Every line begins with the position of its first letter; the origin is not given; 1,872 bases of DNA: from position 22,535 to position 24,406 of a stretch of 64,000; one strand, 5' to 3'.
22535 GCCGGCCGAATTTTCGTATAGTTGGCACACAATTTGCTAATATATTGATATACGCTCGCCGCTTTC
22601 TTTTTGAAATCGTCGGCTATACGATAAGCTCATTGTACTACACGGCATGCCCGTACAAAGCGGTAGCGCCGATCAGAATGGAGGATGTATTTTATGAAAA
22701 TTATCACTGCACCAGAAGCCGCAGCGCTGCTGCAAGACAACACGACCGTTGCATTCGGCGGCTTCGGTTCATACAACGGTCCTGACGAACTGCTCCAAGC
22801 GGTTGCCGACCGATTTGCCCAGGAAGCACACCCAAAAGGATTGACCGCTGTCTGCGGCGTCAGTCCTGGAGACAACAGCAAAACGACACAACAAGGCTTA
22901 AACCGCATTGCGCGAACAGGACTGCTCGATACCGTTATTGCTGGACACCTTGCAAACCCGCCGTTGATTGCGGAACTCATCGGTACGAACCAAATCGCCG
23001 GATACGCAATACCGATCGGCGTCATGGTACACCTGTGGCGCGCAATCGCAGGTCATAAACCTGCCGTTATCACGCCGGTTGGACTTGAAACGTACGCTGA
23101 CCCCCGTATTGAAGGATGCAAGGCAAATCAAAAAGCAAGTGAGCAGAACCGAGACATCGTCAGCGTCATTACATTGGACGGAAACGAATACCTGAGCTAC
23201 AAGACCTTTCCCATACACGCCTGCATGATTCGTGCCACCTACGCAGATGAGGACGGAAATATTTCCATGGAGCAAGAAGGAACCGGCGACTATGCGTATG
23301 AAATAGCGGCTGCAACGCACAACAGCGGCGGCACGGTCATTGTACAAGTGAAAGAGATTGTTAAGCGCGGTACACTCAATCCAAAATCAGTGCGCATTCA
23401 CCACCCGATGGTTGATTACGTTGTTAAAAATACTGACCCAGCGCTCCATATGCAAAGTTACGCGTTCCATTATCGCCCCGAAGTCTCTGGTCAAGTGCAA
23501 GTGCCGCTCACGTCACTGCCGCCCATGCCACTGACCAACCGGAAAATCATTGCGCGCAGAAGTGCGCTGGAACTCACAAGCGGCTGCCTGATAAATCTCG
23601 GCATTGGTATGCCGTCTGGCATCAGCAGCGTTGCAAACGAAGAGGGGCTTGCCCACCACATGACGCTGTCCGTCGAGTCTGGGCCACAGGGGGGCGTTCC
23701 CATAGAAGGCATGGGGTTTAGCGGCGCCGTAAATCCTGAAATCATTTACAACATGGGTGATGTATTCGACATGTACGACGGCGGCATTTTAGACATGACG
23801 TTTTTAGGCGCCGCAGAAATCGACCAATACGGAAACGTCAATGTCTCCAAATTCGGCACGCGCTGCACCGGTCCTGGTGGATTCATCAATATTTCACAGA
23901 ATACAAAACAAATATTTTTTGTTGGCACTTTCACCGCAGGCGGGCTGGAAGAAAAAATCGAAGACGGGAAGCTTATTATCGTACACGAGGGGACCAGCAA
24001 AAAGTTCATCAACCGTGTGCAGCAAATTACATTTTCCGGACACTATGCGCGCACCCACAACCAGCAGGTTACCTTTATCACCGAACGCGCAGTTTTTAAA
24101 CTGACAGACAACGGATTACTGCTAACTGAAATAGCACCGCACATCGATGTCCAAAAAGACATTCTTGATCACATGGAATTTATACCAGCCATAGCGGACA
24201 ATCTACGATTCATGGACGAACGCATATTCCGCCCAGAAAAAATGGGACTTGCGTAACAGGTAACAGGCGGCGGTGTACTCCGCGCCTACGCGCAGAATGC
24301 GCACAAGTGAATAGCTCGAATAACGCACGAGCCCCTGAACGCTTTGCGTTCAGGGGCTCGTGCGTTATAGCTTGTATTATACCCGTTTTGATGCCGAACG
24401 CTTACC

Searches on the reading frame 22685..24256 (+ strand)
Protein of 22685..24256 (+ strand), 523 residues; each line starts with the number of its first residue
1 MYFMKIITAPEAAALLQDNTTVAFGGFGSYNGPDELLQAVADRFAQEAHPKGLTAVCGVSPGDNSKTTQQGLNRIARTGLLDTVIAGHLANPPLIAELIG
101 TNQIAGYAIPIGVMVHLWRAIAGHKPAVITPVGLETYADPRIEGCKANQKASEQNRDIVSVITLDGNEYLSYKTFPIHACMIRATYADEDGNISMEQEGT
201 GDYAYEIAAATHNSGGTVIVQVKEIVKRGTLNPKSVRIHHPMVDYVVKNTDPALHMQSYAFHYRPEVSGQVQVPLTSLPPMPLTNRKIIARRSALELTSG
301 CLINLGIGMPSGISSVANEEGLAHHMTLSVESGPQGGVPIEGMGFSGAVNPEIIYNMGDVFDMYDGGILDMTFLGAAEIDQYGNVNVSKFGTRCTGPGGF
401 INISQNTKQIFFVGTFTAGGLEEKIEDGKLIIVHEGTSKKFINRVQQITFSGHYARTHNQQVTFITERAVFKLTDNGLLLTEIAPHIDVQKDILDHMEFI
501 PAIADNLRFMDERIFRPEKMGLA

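Call 3: search_protein_families(library=pfam, proteins=[window:22685-24256:+])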
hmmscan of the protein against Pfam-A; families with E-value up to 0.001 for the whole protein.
window:22685-24256:+ (523 aa): 2 families
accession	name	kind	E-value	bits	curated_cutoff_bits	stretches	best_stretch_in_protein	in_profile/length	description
PF01144.29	CoA_trans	-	7.9e-28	97.8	23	2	8-249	3-217/217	Coenzyme A transferase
PF02550.21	AcetylCoA_hydro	-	0.00049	20.6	24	0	3-46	6-49/198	Acetyl-CoA hydrolase/transferase N-terminal domain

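Call 31: search_protein_families(library=ncbifam, proteins=[window:22685-24256:+], max_evalue=0.00001)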
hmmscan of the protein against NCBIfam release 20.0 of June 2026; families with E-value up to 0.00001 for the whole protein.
window:22685-24256:+ (523 aa): 4 families
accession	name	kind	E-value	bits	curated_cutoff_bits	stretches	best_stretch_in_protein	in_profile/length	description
NF052271.1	Staph_FadX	equivalog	5.5e-122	408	750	1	4-518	1-509/523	fatty acid degradation protein FadX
TIGR02428.1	pcaJ_scoB_fam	subfamily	1.6e-13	50.5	243.55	1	285-415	2-142/207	3-oxoacid CoA-transferase subunit B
TIGR02429.1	pcaI_scoA_fam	subfamily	2.3e-11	43.5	128.5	1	8-250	8-220/222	3-oxoacid CoA-transferase subunit A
NF007394.0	PRK09920.1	equivalog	2.7e-11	43.5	315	1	5-248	4-215/219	acetate CoA-transferase subunit alpha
